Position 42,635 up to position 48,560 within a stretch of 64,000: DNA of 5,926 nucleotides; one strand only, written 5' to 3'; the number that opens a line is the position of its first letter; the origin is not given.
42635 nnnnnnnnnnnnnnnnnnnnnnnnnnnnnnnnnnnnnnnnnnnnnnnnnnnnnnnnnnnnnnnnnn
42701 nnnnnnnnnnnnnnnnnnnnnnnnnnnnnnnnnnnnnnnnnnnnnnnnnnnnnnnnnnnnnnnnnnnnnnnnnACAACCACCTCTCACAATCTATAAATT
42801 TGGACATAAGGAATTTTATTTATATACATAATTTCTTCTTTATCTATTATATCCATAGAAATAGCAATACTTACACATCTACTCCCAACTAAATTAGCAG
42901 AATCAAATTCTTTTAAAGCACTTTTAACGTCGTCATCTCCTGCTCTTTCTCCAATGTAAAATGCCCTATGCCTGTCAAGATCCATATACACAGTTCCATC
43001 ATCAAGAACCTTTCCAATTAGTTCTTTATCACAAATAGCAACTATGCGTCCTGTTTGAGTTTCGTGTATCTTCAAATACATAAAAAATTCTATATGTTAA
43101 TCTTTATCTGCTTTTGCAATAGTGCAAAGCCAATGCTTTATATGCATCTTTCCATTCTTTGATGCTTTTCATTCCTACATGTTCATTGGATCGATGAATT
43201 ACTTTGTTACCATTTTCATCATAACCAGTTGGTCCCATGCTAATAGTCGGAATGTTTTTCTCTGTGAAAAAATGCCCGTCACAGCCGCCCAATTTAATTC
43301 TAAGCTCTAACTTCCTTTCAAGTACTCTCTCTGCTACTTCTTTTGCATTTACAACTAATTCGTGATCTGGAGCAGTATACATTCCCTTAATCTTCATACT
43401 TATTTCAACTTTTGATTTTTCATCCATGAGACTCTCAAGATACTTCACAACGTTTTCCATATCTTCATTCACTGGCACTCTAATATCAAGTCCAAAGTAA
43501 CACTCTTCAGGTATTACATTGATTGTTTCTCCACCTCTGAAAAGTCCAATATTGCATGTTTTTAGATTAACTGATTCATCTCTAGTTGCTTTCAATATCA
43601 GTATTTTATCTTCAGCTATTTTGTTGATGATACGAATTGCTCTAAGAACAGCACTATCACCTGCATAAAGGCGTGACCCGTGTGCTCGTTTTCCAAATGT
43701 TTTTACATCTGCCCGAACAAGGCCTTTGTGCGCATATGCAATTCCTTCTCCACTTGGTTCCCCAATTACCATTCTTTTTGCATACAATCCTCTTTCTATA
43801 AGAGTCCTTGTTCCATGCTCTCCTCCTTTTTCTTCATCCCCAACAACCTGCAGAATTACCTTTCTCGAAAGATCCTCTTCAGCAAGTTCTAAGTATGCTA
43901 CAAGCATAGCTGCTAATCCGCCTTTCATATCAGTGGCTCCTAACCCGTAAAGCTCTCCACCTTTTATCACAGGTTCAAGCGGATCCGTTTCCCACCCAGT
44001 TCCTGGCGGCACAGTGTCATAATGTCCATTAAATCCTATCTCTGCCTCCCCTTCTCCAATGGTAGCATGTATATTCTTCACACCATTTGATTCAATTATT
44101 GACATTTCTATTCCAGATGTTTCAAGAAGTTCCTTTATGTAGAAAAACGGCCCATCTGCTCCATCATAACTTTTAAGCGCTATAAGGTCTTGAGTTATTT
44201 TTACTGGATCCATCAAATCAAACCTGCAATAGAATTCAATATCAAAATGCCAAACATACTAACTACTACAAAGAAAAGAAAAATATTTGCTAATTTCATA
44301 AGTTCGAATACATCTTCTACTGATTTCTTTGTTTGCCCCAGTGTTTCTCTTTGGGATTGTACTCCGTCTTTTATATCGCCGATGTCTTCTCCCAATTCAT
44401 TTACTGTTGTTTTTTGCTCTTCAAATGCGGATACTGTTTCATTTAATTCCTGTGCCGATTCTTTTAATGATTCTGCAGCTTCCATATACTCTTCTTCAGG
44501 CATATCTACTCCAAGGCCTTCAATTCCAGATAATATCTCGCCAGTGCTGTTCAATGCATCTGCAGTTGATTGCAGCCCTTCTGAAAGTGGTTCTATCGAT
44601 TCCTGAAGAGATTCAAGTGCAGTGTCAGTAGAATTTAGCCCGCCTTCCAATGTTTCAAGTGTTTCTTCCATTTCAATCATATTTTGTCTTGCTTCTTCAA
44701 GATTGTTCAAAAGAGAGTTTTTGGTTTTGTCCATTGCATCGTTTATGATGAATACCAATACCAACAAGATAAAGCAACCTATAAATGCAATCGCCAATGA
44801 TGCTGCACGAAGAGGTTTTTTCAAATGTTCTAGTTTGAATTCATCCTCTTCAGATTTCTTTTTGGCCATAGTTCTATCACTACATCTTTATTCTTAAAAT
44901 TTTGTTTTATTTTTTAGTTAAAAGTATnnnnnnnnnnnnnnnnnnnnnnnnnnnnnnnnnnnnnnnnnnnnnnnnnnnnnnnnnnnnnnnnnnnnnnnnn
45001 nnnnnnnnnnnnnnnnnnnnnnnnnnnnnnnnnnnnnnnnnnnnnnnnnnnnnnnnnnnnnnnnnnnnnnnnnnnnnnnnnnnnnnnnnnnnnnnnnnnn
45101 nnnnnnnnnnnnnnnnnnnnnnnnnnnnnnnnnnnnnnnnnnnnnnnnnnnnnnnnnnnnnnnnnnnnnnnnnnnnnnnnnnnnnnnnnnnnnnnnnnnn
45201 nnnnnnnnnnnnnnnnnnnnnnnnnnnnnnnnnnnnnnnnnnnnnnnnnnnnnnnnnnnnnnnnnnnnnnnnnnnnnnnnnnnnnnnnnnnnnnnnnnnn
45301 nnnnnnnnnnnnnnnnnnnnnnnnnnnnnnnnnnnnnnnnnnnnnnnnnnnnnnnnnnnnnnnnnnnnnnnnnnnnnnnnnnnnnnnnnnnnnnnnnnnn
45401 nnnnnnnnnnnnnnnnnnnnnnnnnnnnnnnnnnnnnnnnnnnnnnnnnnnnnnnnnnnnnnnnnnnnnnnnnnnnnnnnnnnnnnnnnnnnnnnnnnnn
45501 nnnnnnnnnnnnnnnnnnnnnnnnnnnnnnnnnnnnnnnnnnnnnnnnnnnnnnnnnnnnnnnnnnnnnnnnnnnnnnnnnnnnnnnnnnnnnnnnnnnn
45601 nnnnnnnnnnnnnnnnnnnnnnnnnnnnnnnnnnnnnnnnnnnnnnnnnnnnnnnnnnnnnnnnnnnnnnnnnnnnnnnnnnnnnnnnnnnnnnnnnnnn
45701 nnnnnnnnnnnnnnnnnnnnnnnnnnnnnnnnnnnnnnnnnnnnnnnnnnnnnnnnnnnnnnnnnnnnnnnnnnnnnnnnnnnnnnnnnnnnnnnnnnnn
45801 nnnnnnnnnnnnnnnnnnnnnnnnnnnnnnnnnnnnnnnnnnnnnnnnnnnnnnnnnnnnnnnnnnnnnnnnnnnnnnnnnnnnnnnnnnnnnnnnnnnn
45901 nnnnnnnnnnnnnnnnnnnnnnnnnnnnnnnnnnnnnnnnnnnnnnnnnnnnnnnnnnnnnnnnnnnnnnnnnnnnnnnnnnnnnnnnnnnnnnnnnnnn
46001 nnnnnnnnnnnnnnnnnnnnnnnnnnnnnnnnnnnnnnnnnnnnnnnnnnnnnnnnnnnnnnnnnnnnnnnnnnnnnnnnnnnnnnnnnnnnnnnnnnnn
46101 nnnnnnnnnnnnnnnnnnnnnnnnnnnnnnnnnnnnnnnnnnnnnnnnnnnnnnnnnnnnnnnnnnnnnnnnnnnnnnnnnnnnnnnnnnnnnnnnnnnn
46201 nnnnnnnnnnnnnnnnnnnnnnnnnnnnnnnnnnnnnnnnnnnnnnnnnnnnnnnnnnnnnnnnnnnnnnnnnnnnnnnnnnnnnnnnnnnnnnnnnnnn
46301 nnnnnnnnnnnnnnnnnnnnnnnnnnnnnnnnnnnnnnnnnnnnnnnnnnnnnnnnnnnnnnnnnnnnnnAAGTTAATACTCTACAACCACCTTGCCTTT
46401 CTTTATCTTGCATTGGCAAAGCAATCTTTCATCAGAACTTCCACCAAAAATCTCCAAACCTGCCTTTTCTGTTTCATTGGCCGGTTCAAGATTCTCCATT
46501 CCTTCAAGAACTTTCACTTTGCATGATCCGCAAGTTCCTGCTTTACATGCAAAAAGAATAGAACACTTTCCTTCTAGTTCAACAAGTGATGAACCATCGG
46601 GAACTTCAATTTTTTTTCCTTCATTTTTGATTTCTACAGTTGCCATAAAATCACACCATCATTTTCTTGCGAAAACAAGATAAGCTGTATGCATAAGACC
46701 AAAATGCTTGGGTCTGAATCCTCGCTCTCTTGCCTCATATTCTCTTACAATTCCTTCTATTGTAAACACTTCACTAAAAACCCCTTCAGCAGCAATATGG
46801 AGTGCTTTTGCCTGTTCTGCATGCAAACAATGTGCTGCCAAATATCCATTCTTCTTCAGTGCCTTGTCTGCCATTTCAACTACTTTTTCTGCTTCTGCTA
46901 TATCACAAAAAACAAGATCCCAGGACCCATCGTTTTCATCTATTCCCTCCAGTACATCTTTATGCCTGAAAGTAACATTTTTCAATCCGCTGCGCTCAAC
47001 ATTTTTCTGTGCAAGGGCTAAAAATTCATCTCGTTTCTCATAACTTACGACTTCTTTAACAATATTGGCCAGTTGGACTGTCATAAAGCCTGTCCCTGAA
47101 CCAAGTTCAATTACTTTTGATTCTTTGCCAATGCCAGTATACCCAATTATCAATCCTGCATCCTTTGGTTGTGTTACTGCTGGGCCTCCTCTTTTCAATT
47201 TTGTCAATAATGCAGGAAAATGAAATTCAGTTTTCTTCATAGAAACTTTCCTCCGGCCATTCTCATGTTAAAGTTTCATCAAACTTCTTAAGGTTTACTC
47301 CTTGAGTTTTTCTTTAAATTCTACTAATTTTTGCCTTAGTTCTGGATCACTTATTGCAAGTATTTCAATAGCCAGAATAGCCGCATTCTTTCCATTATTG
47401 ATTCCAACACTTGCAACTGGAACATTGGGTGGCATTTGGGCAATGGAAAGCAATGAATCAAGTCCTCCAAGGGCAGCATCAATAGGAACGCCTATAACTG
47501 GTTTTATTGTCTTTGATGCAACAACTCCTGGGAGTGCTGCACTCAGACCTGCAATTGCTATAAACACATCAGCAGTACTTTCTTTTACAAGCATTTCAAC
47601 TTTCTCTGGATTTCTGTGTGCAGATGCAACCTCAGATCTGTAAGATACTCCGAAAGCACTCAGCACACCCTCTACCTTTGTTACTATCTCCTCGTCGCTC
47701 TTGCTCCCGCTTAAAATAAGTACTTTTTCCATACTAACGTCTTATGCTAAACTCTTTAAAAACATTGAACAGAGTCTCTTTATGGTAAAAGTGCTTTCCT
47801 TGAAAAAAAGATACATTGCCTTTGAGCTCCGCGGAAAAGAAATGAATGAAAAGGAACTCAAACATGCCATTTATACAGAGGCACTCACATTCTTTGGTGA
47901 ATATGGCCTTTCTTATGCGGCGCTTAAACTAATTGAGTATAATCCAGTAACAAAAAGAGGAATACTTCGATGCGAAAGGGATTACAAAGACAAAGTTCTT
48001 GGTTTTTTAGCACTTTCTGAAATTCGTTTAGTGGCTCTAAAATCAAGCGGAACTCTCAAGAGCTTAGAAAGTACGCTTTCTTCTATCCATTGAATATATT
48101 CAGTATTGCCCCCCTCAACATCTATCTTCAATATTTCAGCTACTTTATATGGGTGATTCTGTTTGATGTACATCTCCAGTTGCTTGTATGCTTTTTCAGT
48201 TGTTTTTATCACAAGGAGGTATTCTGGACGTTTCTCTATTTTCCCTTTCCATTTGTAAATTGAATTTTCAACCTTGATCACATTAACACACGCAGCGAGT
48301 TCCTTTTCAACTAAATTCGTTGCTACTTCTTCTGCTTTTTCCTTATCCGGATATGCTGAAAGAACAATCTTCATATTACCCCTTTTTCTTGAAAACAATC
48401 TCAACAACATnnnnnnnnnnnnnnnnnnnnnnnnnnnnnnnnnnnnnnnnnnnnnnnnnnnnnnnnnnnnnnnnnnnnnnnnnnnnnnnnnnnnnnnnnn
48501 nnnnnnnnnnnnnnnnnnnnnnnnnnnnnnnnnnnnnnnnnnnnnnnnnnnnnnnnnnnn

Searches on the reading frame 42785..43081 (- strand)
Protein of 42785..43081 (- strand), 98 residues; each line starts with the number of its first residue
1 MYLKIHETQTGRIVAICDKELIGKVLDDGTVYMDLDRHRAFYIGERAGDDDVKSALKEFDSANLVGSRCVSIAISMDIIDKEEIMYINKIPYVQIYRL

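Call 64: search_protein_families(library=pfam, proteins=[window:42785-43081:-], max_evalue=0.00001)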
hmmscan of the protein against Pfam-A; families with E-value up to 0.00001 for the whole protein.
window:42785-43081:- (98 aa): 1 family
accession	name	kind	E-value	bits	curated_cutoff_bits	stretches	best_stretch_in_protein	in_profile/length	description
PF04242.18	DUF424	-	4e-22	78.7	25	1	8-98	4-92/92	Protein of unknown function (DUF424)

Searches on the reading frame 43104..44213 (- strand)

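Call 65: search_protein_families(library=pfam, proteins=[window:43104-44213:-], max_evalue=0.00001)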
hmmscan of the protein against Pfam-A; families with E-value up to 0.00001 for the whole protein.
window:43104-44213:- (369 aa): 3 families
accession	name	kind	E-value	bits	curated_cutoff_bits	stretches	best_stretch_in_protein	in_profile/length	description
PF01546.33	Peptidase_M20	-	2e-28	100.1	24.6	1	61-362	2-204/206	Peptidase family M20/M25/M40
PF07687.19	M20_dimer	-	3.7e-18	65.9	21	1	160-268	1-104/107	Peptidase dimerisation domain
PF04389.22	Peptidase_M28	-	3.4e-07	30.6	21.3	1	47-130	1-69/193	Peptidase family M28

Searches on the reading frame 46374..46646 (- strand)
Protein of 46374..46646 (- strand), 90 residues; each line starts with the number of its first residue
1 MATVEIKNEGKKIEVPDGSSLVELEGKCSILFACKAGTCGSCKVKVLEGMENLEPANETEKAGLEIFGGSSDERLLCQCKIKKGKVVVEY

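Call 65: search_protein_families(library=pfam, proteins=[window:46374-46646:-], max_evalue=0.00001)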
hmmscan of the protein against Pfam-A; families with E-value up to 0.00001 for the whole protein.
window:46374-46646:- (90 aa): 1 family
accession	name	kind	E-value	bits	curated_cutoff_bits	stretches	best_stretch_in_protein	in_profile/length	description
PF00111.32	Fer2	-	2e-11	44.1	21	1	5-82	2-77/77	2Fe-2S iron-sulfur cluster binding domain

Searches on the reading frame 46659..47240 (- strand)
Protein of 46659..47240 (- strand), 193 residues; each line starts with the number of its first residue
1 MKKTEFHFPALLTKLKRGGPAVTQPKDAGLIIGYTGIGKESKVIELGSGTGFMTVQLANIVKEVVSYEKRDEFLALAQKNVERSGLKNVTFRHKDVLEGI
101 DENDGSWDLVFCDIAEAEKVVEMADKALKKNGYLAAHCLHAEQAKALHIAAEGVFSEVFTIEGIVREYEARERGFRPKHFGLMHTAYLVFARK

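Call 65: search_protein_families(library=pfam, proteins=[window:46659-47240:-], max_evalue=0.00001)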
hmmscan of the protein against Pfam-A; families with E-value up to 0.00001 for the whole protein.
window:46659-47240:- (193 aa): 7 families
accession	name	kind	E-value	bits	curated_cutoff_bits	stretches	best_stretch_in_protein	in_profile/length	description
PF13847.12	Methyltransf_31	-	1.3e-16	61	27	1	39-144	3-119/145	Methyltransferase domain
PF01135.25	PCMT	-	9.2e-12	45.6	20.3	1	22-132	56-167/210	Protein-L-isoaspartate(D-aspartate) O-methyltransferase (PCMT)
PF13649.12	Methyltransf_25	-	1.3e-11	45.4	27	1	43-132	1-97/97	Methyltransferase domain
PF00398.26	RrnaAD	-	2.7e-11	43.5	24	1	32-97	23-86/263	Ribosomal RNA adenine dimethylase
PF08704.16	GCD14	-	3.3e-10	40.5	26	1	27-174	28-183/247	tRNA methyltransferase complex GCD14 subunit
PF08241.18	Methyltransf_11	-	2.2e-09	38.2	21.2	1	45-135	2-94/95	Methyltransferase domain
PF05175.20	MTS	-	1.2e-07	32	23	1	40-134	32-136/170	Methyltransferase small domain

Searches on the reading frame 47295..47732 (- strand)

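Call 65: search_protein_families(library=pfam, proteins=[window:47295-47732:-], max_evalue=0.00001)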
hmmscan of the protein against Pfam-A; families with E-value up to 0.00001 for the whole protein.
window:47295-47732:- (145 aa): 1 family
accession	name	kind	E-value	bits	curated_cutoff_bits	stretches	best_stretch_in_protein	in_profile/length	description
PF00731.26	AIRC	-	3.7e-52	176.2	30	1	3-144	1-146/148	AIR carboxylase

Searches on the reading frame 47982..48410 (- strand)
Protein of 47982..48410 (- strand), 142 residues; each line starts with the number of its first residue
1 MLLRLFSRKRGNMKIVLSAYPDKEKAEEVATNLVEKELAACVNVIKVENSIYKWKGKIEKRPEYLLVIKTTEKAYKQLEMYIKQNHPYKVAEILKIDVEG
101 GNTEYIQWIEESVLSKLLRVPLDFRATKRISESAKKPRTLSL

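Call 65: search_protein_families(library=pfam, proteins=[window:47982-48410:-], max_evalue=0.00001)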
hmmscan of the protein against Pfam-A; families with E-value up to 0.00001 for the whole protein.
window:47982-48410:- (142 aa): 1 family
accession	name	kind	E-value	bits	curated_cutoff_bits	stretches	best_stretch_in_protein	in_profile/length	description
PF03091.20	CutA1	-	1.9e-33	114.6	22.4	1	15-111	2-98/99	CutA1 divalent ion tolerance protein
